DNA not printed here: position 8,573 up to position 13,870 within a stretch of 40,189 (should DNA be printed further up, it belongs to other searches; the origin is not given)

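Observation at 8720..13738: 1670-aa protein joining a complete subtilisin pro-enzyme to at least 8 Ig-like (He_PIG-type) repeats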

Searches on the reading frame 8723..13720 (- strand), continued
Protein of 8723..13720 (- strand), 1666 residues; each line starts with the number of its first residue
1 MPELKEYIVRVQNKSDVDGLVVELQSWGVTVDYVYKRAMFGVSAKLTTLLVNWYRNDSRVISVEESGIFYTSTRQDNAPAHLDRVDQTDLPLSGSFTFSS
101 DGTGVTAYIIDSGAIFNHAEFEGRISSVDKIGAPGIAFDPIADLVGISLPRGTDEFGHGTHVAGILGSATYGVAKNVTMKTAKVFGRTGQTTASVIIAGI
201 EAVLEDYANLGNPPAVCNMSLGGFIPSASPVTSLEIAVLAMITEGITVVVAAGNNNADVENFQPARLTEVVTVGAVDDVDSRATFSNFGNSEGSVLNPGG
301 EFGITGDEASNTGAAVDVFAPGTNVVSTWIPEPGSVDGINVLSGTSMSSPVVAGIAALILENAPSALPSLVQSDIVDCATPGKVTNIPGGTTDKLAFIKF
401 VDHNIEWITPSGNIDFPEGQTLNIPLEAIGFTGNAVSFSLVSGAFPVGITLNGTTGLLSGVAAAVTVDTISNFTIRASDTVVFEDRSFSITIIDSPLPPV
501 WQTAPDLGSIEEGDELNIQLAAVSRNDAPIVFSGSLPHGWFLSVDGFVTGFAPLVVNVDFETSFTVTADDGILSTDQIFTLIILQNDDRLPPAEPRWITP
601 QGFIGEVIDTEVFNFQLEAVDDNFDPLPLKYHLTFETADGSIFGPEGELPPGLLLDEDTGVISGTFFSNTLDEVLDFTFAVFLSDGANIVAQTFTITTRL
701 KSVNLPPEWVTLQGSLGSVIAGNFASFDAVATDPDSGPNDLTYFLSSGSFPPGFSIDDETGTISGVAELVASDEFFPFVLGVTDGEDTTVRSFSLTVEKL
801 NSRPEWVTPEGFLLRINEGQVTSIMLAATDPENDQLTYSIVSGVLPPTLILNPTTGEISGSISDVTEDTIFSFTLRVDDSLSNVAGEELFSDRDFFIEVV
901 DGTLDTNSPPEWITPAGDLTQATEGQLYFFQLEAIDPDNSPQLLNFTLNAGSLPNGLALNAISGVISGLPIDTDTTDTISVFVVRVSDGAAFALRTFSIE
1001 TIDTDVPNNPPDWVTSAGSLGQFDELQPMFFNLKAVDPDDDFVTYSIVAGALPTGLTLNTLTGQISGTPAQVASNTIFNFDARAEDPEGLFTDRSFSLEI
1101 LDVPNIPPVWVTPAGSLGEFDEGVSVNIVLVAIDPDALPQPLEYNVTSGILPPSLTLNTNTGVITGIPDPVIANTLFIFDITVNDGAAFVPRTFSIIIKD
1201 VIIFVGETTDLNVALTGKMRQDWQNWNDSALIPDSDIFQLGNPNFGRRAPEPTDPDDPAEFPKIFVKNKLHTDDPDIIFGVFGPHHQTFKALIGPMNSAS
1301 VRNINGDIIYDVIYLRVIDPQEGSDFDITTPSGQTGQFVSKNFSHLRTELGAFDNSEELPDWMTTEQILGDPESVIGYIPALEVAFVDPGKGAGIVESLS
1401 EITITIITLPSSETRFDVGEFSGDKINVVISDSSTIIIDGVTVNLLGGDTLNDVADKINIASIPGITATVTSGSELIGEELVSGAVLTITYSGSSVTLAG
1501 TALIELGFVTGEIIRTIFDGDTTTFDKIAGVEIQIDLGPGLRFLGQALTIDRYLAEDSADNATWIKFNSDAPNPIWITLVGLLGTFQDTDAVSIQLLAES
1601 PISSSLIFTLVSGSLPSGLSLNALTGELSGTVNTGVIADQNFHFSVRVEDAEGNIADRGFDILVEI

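Call 19: find_homologous_proteins(query=window:8723-13720:-, max_evalue=1e-10)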
Query window:8723-13720:- (1666 aa): 299 proteins with E <= 1e-10 among 8000 candidates; the best 120 are listed.
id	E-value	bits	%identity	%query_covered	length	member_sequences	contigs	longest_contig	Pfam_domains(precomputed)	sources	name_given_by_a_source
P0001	0.0e+0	3665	100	100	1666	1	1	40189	PF00028.24,PF05345.19,PF00082.28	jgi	-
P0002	0.0e+0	2922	80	100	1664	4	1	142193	PF00028.24,PF07196.19,PF05345.19,PF00082.28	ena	-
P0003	0.0e+0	2838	78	100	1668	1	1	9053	PF05345.19,PF00082.28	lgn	-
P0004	0.0e+0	2829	79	100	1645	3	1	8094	PF17963.8,PF05345.19,PF00082.28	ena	-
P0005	0.0e+0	1607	47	100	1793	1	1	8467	PF05345.19,PF00082.28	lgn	-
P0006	0.0e+0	1515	49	84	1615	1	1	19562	PF00028.24,PF05345.19,PF00082.28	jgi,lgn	-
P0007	0.0e+0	1438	50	85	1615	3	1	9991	PF17963.8,PF05345.19,PF00082.28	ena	-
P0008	0.0e+0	1431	49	85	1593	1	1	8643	PF17963.8,PF05345.19,PF00082.28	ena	-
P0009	0.0e+0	1400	49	85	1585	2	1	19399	PF17963.8,PF05345.19,PF00082.28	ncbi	-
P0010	0.0e+0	1273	54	43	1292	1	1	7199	PF17963.8,PF00028.24,PF05345.19,PF00082.28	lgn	-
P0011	0.0e+0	1246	40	88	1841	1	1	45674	PF05345.19,PF00082.28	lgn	-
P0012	0.0e+0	1214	43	86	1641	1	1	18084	PF17963.8,PF05345.19,PF00082.28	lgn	-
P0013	0.0e+0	1185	41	100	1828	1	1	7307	PF05345.19,PF00082.28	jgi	-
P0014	0.0e+0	1175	43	85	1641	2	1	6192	PF17963.8,PF17803.8,PF05345.19,PF00082.28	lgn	-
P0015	0.0e+0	1147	41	100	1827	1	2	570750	PF05345.19,PF00082.28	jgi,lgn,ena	-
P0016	0.0e+0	1047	38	100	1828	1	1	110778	PF05922.22,PF05345.19,PF00082.28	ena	-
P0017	3.2e-259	882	34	86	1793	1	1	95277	PF17963.8,PF05345.19,PF00082.28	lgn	-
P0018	1.0e-253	863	34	86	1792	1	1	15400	PF17963.8,PF05345.19,PF00082.28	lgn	-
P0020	5.5e-118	413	35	33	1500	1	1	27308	PF05345.19,PF00082.28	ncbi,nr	ncbi:MAG: S8 family serine peptidase [Richelia sp. RM2_1_2]|nr:S8 family serine peptidase [Richelia 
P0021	2.7e-91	325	38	23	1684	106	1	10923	PF28033.1,PF00754.32,PF25059.2,PF05922.22,PF22633.4,PF25788.3,PF25814.2,PF00041.28,PF00082.28,PF16656.12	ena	-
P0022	2.0e-90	322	35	19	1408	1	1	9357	PF17963.8,PF05345.19,PF00082.28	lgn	-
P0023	2.4e-85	305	37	23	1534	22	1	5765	PF28033.1,PF00754.32,PF25059.2,PF05922.22,PF00041.28,PF00082.28,PF16656.12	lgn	-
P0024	4.2e-83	298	37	23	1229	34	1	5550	PF18998.7,PF00082.28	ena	-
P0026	1.1e-82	296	36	24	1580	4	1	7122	PF25059.2,PF05922.22,PF23376.2,PF00041.28,PF00082.28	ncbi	ncbi:MAG: hypothetical protein RLY50_82 [Actinomycetota bacterium]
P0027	2.6e-82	295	36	23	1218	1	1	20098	PF18998.7,PF00082.28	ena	-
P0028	2.2e-81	292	36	23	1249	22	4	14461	PF18998.7,PF00082.28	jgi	jgi:subtilisin family serine protease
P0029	4.1e-79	285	36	23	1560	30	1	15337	PF28033.1,PF25059.2,PF05922.22,PF21471.4,PF00041.28,PF00082.28,PF16656.12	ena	-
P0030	4.5e-79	284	36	23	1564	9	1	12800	PF25059.2,PF05922.22,PF00041.28,PF00082.28,PF16656.12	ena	-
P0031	3.2e-78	282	39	20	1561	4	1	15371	PF25059.2,PF05922.22,PF00041.28,PF00082.28,PF16656.12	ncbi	ncbi:MAG: S8 family serine peptidase [Ilumatobacteraceae bacterium]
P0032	3.1e-77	278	39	23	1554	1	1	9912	PF01108.24,PF25059.2,PF05922.22,PF00041.28,PF00082.28,PF16656.12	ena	-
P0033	3.8e-77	278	36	24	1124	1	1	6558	PF05922.22,PF00041.28,PF00082.28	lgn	-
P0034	8.7e-77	277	38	22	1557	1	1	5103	PF25059.2,PF05922.22,PF00041.28,PF00082.28,PF16656.12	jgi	jgi:subtilisin family serine protease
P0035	1.5e-76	276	35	24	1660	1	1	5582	PF25059.2,PF05922.22,PF25788.3,PF21471.4,PF00041.28,PF00082.28,PF16656.12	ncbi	-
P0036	8.5e-76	274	39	23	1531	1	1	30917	PF28033.1,PF01108.24,PF25059.2,PF05922.22,PF00041.28,PF00082.28,PF16656.12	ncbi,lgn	-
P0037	1.6e-75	273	37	22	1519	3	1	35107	PF00754.32,PF01108.24,PF25059.2,PF05922.22,PF00041.28,PF03174.20,PF00082.28,PF16656.12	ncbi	-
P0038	2.5e-75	272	35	24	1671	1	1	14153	PF25059.2,PF05922.22,PF25788.3,PF21471.4,PF00041.28,PF00082.28,PF16656.12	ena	-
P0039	2.8e-75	272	37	24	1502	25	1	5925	PF28033.1,PF25059.2,PF05922.22,PF00041.28,PF00082.28,PF16656.12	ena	-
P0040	4.1e-75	271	39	19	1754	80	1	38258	PF25059.2,PF05922.22,PF21471.4,PF00041.28,PF00082.28,PF16656.12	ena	-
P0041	6.7e-75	271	35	23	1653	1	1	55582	PF25059.2,PF21471.4,PF00041.28,PF03174.20,PF00082.28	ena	-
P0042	7.0e-75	271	37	22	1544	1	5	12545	PF01108.24,PF25059.2,PF05922.22,PF00041.28,PF03174.20,PF00082.28,PF16656.12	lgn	-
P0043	1.0e-74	270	38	19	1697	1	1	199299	PF25300.1,PF01108.24,PF25059.2,PF05922.22,PF25788.3,PF21471.4,PF00041.28,PF00082.28,PF16656.12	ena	-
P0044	1.3e-74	270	38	22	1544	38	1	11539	PF28033.1,PF01108.24,PF25059.2,PF05922.22,PF00041.28,PF00082.28,PF16656.12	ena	-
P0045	1.8e-74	269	36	23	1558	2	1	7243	PF25059.2,PF05922.22,PF00041.28,PF00082.28,PF16656.12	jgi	-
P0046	3.8e-74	268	39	20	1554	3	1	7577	PF00754.32,PF25059.2,PF05922.22,PF21471.4,PF00041.28,PF00082.28,PF16656.12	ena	-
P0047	4.4e-74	268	36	22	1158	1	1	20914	PF05922.22,PF00041.28,PF00082.28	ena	-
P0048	6.6e-74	267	37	22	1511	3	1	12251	PF28033.1,PF25059.2,PF05922.22,PF24489.2,PF00041.28,PF00082.28,PF16656.12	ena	-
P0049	8.5e-74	267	36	23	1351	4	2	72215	PF25059.2,PF05922.22,PF00041.28,PF00082.28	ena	-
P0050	9.3e-74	267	35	24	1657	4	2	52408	PF00754.32,PF25059.2,PF05922.22,PF00041.28,PF00082.28,PF16656.12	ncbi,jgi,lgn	jgi:subtilisin family serine protease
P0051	1.0e-73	267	38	23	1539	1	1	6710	PF01108.24,PF25059.2,PF05922.22,PF00041.28,PF00082.28,PF16656.12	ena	-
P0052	1.6e-73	266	38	22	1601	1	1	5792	PF01108.24,PF25059.2,PF05922.22,PF18998.7,PF00041.28,PF00082.28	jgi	-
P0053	2.4e-73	265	34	20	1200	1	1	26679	PF21864.2,PF05922.22,PF00082.28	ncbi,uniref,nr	ncbi:hypothetical protein CVT24_004621 [Panaeolus cyanescens]|uniref:Peptidase S8/S53 domain-contain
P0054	3.3e-73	265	37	24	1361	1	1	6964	PF25059.2,PF05922.22,PF23759.2,PF00041.28,PF00082.28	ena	-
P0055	4.8e-73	264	35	24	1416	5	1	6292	PF28033.1,PF25059.2,PF05922.22,PF00041.28,PF00082.28,PF16656.12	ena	-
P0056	6.9e-73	264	37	23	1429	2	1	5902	PF28033.1,PF25059.2,PF05922.22,PF23376.2,PF00041.28,PF00082.28,PF16656.12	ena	-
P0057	7.0e-73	264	37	23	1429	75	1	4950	PF28033.1,PF25059.2,PF05922.22,PF00041.28,PF00082.28,PF16656.12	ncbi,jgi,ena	jgi:subtilisin family serine protease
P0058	9.2e-73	264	38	24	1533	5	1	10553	PF00754.32,PF25059.2,PF05922.22,PF21471.4,PF00041.28,PF00082.28,PF16656.12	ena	-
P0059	1.0e-72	263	35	24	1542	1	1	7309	PF28033.1,PF00754.32,PF25300.1,PF25059.2,PF05922.22,PF23376.2,PF00041.28,PF00082.28,PF16656.12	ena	-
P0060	1.3e-72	263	36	24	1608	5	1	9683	PF00754.32,PF01108.24,PF25059.2,PF05922.22,PF22633.4,PF00041.28,PF00082.28,PF16656.12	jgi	jgi:subtilisin family serine protease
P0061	1.4e-72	263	36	24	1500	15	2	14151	PF28033.1,PF01108.24,PF25059.2,PF05922.22,PF00041.28,PF00082.28,PF16656.12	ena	-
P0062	2.5e-72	262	33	24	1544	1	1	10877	PF25059.2,PF05922.22,PF25788.3,PF21471.4,PF00041.28,PF00082.28,PF16656.12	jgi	jgi:subtilisin family serine protease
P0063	2.8e-72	262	38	20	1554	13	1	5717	PF25059.2,PF05922.22,PF00041.28,PF00082.28,PF16656.12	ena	-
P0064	3.0e-72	262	37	24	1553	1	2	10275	PF00754.32,PF25059.2,PF05922.22,PF00041.28,PF00082.28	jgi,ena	-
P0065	3.9e-72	261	34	22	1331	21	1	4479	PF28033.1,PF00754.32,PF25059.2,PF25788.3,PF21471.4,PF00041.28,PF00082.28,PF16656.12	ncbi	ncbi:MAG: hypothetical protein RLZZ332_1257, partial [Actinomycetota bacterium]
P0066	4.0e-72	261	33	24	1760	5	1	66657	PF25059.2,PF05922.22,PF21471.4,PF00041.28,PF00082.28,PF16656.12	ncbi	-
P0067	5.2e-72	261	38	22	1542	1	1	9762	PF01108.24,PF25059.2,PF05922.22,PF00041.28,PF00082.28,PF16656.12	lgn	-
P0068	1.0e-71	260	39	20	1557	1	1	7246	PF00754.32,PF25059.2,PF05922.22,PF00041.28,PF00082.28,PF16656.12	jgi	-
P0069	1.1e-71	260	37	22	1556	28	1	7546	PF28033.1,PF01108.24,PF25059.2,PF05922.22,PF00041.28,PF00082.28,PF16656.12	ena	-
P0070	2.2e-71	259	40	20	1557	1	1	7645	PF00754.32,PF25059.2,PF05922.22,PF00041.28,PF00082.28,PF16656.12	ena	-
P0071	2.9e-71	259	35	24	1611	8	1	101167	PF00754.32,PF01108.24,PF25059.2,PF05922.22,PF14292.13,PF00041.28,PF00082.28,PF16656.12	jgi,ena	-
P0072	4.2e-71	258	40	19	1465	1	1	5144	PF00754.32,PF25059.2,PF05922.22,PF21471.4,PF00041.28,PF00082.28,PF16656.12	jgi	jgi:subtilisin family serine protease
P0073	5.0e-71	258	36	24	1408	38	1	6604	PF28033.1,PF25059.2,PF05922.22,PF00041.28,PF00082.28,PF16656.12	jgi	jgi:subtilisin family serine protease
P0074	1.1e-70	257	34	24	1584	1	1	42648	PF01108.24,PF25059.2,PF00041.28,PF00082.28,PF16656.12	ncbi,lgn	-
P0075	1.5e-70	256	35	24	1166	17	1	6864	PF05922.22,PF00041.28,PF00082.28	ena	-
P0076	1.6e-70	256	37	22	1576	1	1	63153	PF01108.24,PF25059.2,PF05922.22,PF00041.28,PF00082.28,PF16656.12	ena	-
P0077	1.7e-70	256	37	24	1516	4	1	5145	PF25059.2,PF05922.22,PF14292.13,PF00041.28,PF03174.20,PF00082.28,PF16656.12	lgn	-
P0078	1.8e-70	256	34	24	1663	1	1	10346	PF25059.2,PF05922.22,PF21471.4,PF00041.28,PF00082.28,PF16656.12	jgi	jgi:subtilisin family serine protease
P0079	2.2e-70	256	37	22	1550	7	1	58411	PF00754.32,PF01108.24,PF25059.2,PF05922.22,PF00041.28,PF00082.28,PF16656.12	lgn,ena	-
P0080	2.4e-70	256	39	19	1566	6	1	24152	PF00754.32,PF25059.2,PF05922.22,PF21471.4,PF00041.28,PF00082.28,PF16656.12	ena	-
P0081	7.1e-70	254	40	19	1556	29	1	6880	PF00754.32,PF25059.2,PF05922.22,PF00041.28,PF00082.28,PF16656.12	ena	-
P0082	1.1e-69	253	37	23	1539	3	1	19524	PF01108.24,PF25059.2,PF05922.22,PF00041.28,PF03174.20,PF00082.28,PF16656.12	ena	-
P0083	1.2e-69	253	37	21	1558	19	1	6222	PF00754.32,PF25059.2,PF05922.22,PF00041.28,PF00082.28,PF16656.12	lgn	-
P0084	2.5e-69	252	39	22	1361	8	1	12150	PF25059.2,PF05922.22,PF00041.28,PF00082.28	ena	-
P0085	2.8e-69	252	34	24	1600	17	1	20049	PF01108.24,PF25059.2,PF05922.22,PF00041.28,PF00082.28,PF16656.12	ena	-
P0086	2.9e-69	252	36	24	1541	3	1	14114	PF28033.1,PF00754.32,PF01108.24,PF25059.2,PF05922.22,PF00041.28,PF00082.28,PF16656.12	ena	-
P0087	4.2e-69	251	34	24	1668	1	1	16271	PF28033.1,PF00754.32,PF01108.24,PF24031.2,PF25059.2,PF05922.22,PF00041.28,PF00082.28,PF16656.12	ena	-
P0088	4.9e-69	251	33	27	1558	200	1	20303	PF00754.32,PF25059.2,PF05922.22,PF21471.4,PF00041.28,PF00082.28,PF16656.12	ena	-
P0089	1.2e-68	250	36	24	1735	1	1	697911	PF02140.24,PF25059.2,PF05922.22,PF23376.2,PF00041.28,PF00082.28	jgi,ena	jgi:subtilisin family serine protease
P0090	4.1e-67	245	33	29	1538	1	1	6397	PF00754.32,PF01108.24,PF25059.2,PF05922.22,PF00041.28,PF00082.28,PF16656.12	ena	-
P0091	5.6e-67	244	35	24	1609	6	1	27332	PF00754.32,PF01108.24,PF25059.2,PF05922.22,PF00041.28,PF00082.28,PF16656.12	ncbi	-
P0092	2.3e-66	242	36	22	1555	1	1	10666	PF25059.2,PF05922.22,PF25523.2,PF00041.28,PF03174.20,PF00082.28,PF16656.12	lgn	-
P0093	1.3e-65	240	37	22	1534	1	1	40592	PF01108.24,PF25059.2,PF05922.22,PF00041.28,PF00082.28,PF16656.12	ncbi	-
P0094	2.4e-65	239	33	24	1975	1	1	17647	PF25059.2,PF05922.22,PF00041.28,PF00082.28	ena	-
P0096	5.7e-62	228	33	24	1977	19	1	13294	PF25059.2,PF04151.22,PF05922.22,PF23376.2,PF00041.28,PF00082.28,PF16656.12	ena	-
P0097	9.0e-62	227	34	24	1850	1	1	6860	PF25059.2,PF05922.22,PF00041.28,PF00082.28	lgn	-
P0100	3.4e-59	219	34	23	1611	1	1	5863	PF05922.22,PF00041.28,PF00082.28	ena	-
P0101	4.4e-59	218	33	24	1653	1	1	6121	PF05922.22,PF00041.28,PF00082.28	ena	-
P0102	1.5e-57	213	35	23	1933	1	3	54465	PF25059.2,PF05922.22,PF00041.28,PF00082.28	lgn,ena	-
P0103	2.4e-57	212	36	22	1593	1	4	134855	PF05922.22,PF00041.28,PF00082.28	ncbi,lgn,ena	-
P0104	4.3e-57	212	35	19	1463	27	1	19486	PF00754.32,PF01108.24,PF25059.2,PF22633.4,PF00041.28,PF00082.28,PF16656.12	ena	-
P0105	1.8e-55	206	34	22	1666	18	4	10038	PF02140.24,PF05922.22,PF00041.28,PF00082.28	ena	-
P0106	7.2e-55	204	36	19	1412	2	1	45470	PF07495.20,PF25059.2,PF00041.28,PF00082.28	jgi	jgi:subtilisin family serine protease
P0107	8.7e-53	197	34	23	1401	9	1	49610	PF05922.22,PF00041.28,PF00082.28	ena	-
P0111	8.0e-50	187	38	23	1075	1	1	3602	PF05922.22,PF00404.25,PF00963.25,PF00082.28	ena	-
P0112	1.2e-49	187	38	23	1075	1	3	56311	PF05922.22,PF00404.25,PF00963.25,PF00082.28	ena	-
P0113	1.5e-49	187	41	22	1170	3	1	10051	PF05922.22,PF17957.8,PF20773.6,PF00082.28,PF19077.7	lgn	-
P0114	1.2e-48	184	37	24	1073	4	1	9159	PF05922.22,PF00404.25,PF00963.25,PF00082.28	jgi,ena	-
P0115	3.1e-48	182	38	24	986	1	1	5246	PF05922.22,PF00082.28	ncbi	ncbi:MAG TPA: S8 family peptidase [Pyrinomonadaceae bacterium]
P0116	8.3e-48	181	37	24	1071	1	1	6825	PF05922.22,PF00963.25,PF00082.28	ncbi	ncbi:MAG: S8 family serine peptidase [Caldilinea sp.]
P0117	1.6e-47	180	26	43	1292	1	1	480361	PF05345.19,PF00082.28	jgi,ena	-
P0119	3.0e-47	179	37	24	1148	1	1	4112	PF28033.1,PF25059.2,PF05922.22,PF00041.28,PF00082.28,PF16656.12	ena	-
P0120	9.4e-47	177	29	45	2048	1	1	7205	PF22352.3,PF22148.2,PF24908.1,PF05345.19,PF06739.18,PF00082.28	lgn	-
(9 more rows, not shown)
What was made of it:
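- On Peptidase S8A (subtilase, proteinase K subfamily): The homologue P0016 carries a precomputed PF05922 hit (call 19).
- Cellular multi-domain S8 proteases with FN3 or Ig domains are secreted enzymes and are the nearest relatives of the catalytic domain (call 19).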
